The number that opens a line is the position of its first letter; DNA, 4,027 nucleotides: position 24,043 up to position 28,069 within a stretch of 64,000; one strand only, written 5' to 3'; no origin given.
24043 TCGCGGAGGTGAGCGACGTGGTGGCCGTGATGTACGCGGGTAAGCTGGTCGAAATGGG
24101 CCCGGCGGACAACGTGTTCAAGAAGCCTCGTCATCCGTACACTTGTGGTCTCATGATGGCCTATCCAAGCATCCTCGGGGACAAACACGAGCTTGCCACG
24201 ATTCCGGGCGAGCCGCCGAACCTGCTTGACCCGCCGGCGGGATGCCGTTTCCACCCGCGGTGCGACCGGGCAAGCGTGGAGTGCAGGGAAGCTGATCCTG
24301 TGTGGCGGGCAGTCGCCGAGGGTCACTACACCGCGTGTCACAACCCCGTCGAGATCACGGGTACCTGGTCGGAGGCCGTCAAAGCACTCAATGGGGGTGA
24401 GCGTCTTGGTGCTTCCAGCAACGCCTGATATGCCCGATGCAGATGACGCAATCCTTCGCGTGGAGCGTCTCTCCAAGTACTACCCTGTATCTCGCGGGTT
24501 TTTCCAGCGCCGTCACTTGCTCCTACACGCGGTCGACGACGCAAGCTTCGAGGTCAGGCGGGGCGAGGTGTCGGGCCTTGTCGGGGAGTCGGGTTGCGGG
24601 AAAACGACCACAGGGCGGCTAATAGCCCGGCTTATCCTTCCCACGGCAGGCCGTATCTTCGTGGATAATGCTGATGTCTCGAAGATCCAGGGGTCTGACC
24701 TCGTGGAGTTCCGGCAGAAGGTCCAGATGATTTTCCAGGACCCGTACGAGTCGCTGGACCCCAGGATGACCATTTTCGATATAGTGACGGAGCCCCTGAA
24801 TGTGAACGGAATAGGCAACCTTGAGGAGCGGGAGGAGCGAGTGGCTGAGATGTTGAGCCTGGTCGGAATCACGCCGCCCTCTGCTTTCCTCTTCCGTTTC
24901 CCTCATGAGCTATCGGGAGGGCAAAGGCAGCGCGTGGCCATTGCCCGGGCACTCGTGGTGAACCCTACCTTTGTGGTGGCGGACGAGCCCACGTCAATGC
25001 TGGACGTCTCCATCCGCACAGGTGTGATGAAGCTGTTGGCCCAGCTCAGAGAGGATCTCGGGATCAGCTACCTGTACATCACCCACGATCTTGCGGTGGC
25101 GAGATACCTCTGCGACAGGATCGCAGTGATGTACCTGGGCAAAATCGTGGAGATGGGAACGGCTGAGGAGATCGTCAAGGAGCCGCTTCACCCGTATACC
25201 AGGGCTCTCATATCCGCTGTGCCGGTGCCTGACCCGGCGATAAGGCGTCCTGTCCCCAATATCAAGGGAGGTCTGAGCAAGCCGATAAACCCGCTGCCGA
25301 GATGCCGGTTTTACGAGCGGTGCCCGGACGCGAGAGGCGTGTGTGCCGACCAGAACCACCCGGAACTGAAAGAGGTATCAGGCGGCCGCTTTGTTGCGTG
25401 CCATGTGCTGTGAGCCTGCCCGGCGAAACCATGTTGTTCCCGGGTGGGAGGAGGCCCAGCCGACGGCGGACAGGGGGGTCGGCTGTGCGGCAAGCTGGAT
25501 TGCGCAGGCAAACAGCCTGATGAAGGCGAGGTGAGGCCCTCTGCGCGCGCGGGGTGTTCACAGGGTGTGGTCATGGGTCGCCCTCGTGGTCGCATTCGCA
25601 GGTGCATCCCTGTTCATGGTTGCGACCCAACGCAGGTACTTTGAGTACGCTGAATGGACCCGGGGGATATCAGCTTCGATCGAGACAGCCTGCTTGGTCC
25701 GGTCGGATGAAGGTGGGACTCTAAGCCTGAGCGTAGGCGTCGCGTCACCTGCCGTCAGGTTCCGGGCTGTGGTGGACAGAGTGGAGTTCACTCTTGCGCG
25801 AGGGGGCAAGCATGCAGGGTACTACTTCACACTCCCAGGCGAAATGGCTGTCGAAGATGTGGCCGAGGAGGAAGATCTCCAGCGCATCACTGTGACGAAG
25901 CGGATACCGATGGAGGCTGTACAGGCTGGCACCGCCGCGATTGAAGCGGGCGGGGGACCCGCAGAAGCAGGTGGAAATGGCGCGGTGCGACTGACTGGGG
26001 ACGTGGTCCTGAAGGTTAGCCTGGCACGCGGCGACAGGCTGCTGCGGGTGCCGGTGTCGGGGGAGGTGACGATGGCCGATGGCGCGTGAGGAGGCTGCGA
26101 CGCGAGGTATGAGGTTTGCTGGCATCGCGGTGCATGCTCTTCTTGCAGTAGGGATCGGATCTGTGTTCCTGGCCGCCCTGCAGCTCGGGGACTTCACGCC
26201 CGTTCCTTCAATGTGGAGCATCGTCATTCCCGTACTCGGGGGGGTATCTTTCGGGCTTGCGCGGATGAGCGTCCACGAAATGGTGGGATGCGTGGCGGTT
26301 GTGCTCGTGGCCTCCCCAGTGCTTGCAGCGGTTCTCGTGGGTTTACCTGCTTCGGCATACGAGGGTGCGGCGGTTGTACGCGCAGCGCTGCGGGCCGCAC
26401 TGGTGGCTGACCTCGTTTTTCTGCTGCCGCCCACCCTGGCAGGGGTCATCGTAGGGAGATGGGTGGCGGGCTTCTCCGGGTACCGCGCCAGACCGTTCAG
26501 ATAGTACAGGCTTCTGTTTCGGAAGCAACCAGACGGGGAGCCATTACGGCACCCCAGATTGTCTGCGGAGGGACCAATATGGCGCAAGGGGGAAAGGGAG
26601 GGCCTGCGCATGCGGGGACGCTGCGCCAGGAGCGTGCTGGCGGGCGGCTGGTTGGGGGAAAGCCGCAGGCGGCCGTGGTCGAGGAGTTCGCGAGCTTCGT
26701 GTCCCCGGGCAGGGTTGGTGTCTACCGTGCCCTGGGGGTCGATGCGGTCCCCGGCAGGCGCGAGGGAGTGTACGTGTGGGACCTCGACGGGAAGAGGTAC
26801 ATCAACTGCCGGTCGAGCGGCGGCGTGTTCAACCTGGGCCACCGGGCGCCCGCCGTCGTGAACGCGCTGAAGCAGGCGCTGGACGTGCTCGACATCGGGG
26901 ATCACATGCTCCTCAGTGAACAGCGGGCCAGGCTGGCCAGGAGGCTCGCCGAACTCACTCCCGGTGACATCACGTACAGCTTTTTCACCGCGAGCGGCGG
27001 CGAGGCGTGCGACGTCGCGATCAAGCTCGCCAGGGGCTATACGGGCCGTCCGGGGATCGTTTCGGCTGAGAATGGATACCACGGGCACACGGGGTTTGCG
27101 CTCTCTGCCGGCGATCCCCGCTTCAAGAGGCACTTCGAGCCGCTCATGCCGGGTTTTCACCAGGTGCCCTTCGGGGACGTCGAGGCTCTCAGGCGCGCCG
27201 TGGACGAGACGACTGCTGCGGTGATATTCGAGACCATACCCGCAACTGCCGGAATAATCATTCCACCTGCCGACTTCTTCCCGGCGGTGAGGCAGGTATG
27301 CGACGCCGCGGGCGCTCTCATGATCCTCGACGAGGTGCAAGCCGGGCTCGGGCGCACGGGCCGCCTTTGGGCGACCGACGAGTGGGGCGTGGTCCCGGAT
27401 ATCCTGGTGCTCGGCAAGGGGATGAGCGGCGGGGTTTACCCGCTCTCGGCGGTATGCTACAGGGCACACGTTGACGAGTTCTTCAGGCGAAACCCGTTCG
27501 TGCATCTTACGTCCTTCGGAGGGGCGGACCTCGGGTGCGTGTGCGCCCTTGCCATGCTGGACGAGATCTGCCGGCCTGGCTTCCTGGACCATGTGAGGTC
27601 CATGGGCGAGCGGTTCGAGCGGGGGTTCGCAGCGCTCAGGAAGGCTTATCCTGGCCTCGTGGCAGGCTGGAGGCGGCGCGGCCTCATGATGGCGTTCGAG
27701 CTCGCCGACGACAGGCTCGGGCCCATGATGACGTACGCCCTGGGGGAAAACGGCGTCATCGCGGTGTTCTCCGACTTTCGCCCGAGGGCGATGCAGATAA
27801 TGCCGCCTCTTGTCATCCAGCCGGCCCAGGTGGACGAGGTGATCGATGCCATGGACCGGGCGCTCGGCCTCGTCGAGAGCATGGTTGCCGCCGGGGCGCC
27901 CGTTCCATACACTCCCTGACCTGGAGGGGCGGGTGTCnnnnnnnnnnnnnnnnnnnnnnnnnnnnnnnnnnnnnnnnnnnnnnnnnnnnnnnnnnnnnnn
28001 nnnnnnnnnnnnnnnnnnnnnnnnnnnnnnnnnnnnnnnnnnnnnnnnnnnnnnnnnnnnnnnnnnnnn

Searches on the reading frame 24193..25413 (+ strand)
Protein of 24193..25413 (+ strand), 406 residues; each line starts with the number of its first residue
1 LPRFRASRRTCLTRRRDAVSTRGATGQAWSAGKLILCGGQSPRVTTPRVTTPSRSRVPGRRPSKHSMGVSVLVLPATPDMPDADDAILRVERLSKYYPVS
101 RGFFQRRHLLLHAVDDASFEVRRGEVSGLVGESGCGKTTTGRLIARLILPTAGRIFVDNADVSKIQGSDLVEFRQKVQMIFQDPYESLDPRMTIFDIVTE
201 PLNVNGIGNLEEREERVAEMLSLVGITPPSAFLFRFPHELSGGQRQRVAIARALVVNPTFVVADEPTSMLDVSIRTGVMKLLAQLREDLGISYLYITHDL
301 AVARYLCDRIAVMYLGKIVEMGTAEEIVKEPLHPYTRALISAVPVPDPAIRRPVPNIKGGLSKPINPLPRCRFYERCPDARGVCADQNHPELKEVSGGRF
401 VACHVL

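Call 77: search_protein_families(library=pfam, proteins=[window:24193-25413:+], max_evalue=0.00001)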
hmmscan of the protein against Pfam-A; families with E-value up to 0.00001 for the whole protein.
window:24193-25413:+ (406 aa): 2 families
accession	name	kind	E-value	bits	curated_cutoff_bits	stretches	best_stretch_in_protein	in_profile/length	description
PF00005.33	ABC_tran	-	9.2e-34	117.4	25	1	115-268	2-137/137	ABC transporter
PF08352.17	oligo_HPY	-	1.2e-17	64.5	27.1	1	319-384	1-65/65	Oligopeptide/dipeptide transporter, C-terminal region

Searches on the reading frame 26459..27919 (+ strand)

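Call 34: search_protein_families(library=pfam, proteins=[window:26459-27919:+], max_evalue=0.0001)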
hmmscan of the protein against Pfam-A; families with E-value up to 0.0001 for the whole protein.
window:26459-27919:+ (486 aa): 1 family
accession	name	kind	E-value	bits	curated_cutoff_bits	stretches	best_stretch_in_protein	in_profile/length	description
PF00202.27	Aminotran_3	-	9.6e-86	288.4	30.5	1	98-469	13-403/403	Aminotransferase class-III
